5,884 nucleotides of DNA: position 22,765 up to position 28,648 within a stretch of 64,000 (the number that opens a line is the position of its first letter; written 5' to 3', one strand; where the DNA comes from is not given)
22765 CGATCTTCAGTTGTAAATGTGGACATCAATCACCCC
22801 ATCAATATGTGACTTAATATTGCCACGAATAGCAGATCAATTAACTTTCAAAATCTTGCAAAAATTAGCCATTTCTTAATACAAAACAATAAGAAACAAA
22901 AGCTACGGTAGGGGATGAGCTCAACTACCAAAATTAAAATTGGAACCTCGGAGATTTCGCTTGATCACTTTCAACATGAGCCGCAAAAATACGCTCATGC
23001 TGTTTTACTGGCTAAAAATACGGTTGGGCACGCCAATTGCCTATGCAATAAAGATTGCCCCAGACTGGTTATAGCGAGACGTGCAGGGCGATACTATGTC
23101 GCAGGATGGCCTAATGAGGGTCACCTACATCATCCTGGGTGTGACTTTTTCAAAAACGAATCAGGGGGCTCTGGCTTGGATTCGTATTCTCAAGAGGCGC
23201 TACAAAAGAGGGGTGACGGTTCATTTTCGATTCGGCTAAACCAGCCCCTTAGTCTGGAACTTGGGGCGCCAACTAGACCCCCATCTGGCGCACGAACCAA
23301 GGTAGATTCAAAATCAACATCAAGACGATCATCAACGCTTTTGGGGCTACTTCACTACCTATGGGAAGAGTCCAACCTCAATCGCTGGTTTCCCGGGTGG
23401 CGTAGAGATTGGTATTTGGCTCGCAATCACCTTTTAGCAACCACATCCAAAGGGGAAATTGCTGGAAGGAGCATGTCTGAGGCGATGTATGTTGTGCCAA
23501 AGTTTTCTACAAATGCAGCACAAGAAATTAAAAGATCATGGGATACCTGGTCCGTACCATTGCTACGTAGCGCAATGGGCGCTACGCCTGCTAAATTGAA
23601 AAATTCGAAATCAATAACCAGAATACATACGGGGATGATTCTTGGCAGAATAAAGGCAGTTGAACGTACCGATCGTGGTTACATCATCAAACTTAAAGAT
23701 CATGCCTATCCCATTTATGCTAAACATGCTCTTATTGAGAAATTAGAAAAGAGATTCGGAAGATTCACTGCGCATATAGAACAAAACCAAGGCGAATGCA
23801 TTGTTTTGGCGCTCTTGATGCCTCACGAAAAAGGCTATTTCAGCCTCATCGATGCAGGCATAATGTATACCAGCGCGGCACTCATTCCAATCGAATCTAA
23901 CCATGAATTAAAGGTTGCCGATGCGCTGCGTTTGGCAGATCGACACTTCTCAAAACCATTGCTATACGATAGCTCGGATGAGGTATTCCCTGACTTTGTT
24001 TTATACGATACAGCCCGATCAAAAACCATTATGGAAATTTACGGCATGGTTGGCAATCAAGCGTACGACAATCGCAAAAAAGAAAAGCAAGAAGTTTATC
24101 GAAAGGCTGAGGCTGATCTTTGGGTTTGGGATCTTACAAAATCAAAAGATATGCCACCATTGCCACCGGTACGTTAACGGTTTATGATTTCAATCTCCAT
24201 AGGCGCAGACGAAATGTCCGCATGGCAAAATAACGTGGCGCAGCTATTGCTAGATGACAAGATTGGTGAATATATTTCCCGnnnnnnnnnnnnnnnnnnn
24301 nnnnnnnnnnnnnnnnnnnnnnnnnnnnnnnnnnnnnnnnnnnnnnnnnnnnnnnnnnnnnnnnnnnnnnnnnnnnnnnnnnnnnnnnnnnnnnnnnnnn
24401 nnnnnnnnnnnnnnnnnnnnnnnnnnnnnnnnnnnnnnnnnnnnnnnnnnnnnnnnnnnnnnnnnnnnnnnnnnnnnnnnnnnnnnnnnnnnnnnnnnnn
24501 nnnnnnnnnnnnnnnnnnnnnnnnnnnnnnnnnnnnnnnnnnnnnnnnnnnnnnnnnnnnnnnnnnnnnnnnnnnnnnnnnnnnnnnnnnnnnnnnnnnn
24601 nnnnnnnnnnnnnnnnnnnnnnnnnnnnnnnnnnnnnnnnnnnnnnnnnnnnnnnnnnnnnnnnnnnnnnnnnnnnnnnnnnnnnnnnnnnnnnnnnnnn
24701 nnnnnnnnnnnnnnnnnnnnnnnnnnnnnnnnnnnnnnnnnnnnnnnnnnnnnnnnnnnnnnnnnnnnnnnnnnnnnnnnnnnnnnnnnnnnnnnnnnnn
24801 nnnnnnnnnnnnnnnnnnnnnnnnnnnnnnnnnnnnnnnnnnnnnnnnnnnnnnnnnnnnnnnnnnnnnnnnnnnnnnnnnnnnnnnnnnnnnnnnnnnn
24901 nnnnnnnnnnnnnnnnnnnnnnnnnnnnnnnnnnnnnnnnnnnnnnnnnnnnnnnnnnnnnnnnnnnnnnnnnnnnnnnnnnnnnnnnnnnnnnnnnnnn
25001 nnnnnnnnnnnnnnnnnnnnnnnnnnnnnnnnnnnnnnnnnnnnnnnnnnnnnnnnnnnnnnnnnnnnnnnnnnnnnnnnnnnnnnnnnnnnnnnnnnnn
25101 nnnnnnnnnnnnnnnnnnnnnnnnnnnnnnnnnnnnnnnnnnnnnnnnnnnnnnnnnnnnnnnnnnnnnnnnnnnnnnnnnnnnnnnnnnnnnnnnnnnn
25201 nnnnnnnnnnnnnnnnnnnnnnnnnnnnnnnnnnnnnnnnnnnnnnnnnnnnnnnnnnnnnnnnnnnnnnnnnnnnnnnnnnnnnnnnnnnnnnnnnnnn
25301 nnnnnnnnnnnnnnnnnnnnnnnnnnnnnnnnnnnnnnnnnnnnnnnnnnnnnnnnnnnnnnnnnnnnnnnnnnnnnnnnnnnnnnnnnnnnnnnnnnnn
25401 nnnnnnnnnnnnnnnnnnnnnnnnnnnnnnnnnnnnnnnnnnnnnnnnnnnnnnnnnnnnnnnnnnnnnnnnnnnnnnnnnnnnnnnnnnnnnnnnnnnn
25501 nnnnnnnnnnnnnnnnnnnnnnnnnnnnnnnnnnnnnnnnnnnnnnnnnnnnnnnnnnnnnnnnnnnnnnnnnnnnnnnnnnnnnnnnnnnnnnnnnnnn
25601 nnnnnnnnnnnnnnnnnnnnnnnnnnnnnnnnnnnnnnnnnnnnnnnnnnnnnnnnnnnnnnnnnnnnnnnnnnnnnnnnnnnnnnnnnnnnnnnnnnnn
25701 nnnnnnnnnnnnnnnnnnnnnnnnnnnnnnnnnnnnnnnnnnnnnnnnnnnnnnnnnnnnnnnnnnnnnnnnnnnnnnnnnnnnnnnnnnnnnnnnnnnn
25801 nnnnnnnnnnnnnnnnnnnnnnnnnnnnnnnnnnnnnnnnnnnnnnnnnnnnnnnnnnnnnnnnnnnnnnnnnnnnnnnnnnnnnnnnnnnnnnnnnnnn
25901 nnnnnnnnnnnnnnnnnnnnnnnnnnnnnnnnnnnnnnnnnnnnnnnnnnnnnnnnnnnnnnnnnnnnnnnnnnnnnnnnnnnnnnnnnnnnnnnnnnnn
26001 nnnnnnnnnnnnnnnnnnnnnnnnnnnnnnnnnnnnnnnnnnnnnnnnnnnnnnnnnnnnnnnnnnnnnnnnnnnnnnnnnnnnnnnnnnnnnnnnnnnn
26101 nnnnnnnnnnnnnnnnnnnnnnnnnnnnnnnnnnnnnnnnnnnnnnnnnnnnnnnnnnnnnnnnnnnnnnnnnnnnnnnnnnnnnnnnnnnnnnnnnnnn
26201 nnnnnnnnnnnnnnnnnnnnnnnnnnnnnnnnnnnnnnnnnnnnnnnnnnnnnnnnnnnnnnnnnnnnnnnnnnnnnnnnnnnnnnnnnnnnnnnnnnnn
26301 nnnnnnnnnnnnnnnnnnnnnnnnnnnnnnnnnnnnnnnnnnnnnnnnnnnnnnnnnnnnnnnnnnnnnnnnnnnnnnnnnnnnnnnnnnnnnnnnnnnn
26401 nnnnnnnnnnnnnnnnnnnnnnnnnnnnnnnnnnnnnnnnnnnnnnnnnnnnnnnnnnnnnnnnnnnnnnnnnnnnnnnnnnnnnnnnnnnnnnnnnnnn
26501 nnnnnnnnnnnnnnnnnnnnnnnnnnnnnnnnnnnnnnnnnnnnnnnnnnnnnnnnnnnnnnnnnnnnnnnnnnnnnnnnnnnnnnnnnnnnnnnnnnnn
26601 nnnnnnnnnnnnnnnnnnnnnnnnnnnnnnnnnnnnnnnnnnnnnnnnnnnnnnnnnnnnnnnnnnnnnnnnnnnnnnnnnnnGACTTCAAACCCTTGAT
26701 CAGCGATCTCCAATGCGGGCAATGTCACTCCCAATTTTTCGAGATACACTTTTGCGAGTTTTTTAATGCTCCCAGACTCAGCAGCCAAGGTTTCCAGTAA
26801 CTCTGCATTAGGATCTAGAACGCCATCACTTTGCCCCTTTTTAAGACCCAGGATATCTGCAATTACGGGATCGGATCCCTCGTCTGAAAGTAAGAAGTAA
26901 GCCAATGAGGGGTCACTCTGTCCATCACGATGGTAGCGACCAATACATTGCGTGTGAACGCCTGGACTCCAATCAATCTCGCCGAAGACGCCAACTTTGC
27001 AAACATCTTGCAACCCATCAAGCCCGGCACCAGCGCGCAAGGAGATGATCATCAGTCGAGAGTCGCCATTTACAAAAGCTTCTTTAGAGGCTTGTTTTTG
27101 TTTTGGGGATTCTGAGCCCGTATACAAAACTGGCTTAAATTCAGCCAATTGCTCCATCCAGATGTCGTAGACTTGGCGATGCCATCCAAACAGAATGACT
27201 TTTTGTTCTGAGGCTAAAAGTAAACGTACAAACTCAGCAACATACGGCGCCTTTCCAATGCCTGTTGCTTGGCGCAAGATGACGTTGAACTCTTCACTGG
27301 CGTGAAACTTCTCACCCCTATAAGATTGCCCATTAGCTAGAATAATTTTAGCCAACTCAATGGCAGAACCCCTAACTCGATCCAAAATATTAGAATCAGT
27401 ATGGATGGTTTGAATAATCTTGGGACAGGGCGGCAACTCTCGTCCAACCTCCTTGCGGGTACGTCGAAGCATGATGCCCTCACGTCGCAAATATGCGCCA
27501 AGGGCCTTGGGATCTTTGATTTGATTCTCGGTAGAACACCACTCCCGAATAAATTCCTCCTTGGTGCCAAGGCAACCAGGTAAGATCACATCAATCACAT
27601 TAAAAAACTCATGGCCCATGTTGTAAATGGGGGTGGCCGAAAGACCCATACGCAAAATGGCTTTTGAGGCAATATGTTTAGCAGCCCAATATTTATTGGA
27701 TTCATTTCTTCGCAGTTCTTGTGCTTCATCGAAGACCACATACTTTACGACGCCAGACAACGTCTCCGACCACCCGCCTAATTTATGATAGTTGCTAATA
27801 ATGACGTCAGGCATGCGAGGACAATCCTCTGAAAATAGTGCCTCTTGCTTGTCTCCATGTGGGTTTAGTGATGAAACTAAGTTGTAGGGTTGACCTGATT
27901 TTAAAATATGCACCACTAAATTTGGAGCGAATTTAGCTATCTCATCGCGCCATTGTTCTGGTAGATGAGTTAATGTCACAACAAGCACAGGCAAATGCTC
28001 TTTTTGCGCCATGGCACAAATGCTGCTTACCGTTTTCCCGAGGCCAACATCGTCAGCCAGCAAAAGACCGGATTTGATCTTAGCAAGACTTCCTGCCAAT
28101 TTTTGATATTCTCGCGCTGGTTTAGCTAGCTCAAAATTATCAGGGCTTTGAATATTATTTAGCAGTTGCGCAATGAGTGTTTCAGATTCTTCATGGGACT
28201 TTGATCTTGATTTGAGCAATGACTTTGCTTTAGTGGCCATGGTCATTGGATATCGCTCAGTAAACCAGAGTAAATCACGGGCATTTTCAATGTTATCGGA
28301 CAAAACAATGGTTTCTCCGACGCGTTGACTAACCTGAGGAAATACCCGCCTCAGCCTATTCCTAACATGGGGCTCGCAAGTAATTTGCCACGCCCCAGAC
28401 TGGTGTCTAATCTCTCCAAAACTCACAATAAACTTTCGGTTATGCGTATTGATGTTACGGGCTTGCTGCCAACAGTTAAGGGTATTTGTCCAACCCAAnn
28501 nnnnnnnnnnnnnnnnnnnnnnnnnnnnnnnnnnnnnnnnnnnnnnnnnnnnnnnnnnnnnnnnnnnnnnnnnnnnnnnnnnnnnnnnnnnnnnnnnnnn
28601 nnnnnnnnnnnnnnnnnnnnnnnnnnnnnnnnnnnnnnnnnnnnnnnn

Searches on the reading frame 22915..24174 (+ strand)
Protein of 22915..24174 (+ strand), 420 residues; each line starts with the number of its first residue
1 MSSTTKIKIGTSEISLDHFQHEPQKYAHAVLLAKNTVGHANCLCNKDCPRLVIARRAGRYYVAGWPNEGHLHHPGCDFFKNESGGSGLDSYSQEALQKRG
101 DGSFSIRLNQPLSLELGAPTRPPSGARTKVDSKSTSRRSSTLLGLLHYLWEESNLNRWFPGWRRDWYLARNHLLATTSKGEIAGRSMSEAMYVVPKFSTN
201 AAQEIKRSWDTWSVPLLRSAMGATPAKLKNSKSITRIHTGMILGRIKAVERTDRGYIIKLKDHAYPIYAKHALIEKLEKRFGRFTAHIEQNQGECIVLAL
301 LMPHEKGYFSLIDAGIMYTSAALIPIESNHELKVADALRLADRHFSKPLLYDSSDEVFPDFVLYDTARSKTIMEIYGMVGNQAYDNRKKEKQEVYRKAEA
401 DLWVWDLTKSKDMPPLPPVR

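Call 24: search_protein_families(library=padloc, proteins=[window:22915-24174:+], max_evalue=0.001)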
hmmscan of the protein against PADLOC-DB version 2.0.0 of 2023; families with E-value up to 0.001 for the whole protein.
window:22915-24174:+ (420 aa): 1 family
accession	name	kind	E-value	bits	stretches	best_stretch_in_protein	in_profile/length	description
PDLC05065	PDC-S68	-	1.3e-07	27.9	1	311-399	1093-1182/1221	-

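Call 46: search_protein_families(library=pfam, proteins=[window:22915-24174:+], max_evalue=0.001)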
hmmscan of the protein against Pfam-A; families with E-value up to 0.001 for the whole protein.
window:22915-24174:+ (420 aa): 1 family
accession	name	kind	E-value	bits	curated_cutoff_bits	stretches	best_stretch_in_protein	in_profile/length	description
PF06666.16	DUF1173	-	1.7e-49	169.1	25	1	17-407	6-385/386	Protein of unknown function (DUF1173)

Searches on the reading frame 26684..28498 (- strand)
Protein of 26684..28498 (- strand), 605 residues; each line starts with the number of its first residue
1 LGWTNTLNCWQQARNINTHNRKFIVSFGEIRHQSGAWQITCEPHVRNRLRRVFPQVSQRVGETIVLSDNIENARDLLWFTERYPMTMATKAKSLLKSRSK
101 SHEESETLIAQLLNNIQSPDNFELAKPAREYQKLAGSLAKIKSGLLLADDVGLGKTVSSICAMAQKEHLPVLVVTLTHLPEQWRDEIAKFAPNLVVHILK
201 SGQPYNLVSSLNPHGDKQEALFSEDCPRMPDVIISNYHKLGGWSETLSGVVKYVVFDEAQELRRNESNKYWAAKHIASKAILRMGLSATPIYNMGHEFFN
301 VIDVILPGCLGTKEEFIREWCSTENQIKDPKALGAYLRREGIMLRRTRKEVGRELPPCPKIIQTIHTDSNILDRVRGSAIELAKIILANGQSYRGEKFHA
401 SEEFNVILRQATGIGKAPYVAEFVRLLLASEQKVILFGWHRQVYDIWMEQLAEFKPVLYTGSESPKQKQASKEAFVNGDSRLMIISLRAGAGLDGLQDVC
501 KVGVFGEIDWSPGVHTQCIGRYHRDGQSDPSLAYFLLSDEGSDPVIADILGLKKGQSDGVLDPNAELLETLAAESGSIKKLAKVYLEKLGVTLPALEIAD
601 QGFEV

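Call 5: search_protein_families(library=pfam, proteins=[window:26684-28498:-], max_evalue=0.01)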
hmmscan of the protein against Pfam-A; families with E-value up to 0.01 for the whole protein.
window:26684-28498:- (605 aa): 4 families
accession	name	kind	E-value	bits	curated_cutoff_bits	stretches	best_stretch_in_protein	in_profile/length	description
PF00176.29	SNF2-rel_dom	-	3.3e-28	99.1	24.9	1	141-368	16-242/290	SNF2-related domain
PF04851.21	ResIII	-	4.1e-12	46.8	22.5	1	132-290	20-162/164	Type III restriction enzyme, res subunit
PF00270.35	DEAD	-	5.8e-08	33.1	26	1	132-291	4-161/167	DEAD/DEAH box helicase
PF00271.37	Helicase_C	-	1.7e-06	28.7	23.5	1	425-526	8-110/110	Helicase conserved C-terminal domain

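Call 24: search_protein_families(library=padloc, proteins=[window:26684-28498:-], max_evalue=0.001)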
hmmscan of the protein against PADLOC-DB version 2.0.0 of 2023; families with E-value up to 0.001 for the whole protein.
window:26684-28498:- (605 aa): 34 families (the best 25 are shown)
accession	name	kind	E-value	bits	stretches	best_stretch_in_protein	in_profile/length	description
PDLC02842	DpdE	-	1.8e-31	106.7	1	140-539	718-1129/1176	DpdE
PDLC02845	DpdE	-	4.4e-28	95.6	2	114-366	832-1069/1293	DpdE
PDLC02850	DpdE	-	2.2e-25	86.8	1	138-361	819-1028/1282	DpdE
PDLC00633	ZorD1|ZorD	-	4.9e-25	85.8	1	134-536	454-854/908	"SWI2/SNF2 helicase, Mrr-like nuclease"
PDLC00629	ZorD1|ZorD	-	1.1e-24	84.5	1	143-358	503-735/1012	"SWI2/SNF2 helicase, Mrr-like nuclease"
PDLC02849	DpdE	-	1.2e-23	81.3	2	128-360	405-622/857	DpdE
PDLC02848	DpdE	-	2.7e-21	73.3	1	138-361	371-580/856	DpdE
PDLC00634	ZorD1|ZorD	-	6.6e-20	68.5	1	134-357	506-741/1208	"SWI2/SNF2 helicase, Mrr-like nuclease"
PDLC00631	ZorD1|ZorD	-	2.4e-19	66.6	1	134-357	453-682/1071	"SWI2/SNF2 helicase, Mrr-like nuclease"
PDLC02851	DpdE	-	3.3e-17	59.6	2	113-372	583-833/1055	DpdE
PDLC00627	ZorD1|ZorD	-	1.1e-16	58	2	233-357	610-741/1006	"SWI2/SNF2 helicase, Mrr-like nuclease"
PDLC00632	ZorD1|ZorD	-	3.5e-16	56.3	1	132-357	606-845/1101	"SWI2/SNF2 helicase, Mrr-like nuclease"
PDLC00628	ZorD1|ZorD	-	2e-15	53.6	1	142-376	533-770/1171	"SWI2/SNF2 helicase, Mrr-like nuclease"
PDLC02619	DrmD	-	2.5e-14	50.4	2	142-353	49-250/872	DrmD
PDLC02504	BrxHI|BrxHII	-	2.1e-10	37.2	1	416-565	467-621/971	BrxHII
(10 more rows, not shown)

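Call 60: search_protein_families(library=phrogs, proteins=[window:26684-28498:-], max_evalue=0.001)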
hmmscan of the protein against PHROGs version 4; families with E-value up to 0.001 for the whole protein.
window:26684-28498:- (605 aa): 4 families
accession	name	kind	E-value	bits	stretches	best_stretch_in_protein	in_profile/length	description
phrog_62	-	DNA, RNA and nucleotide metabolism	2.4e-85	288.2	1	48-590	648-1160/1881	DNA helicase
phrog_29996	-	unknown function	6.5e-16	58.5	1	129-349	725-935/1189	-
phrog_16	-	DNA, RNA and nucleotide metabolism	1.8e-09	37.4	1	41-528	221-589/986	DNA helicase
phrog_23807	-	unknown function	1.5e-07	30.6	1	138-191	142-200/1053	-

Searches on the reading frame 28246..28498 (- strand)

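Call 59: search_protein_families(library=pfam, proteins=[window:28246-28498:-], max_evalue=10)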
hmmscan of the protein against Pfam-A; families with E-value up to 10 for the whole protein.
window:28246-28498:- (84 aa): 1 family
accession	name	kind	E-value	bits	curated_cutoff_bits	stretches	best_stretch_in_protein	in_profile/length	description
PF15627.12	CEP76-C2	-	0.2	11.7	27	1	21-48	38-65/157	CEP76 C2 domain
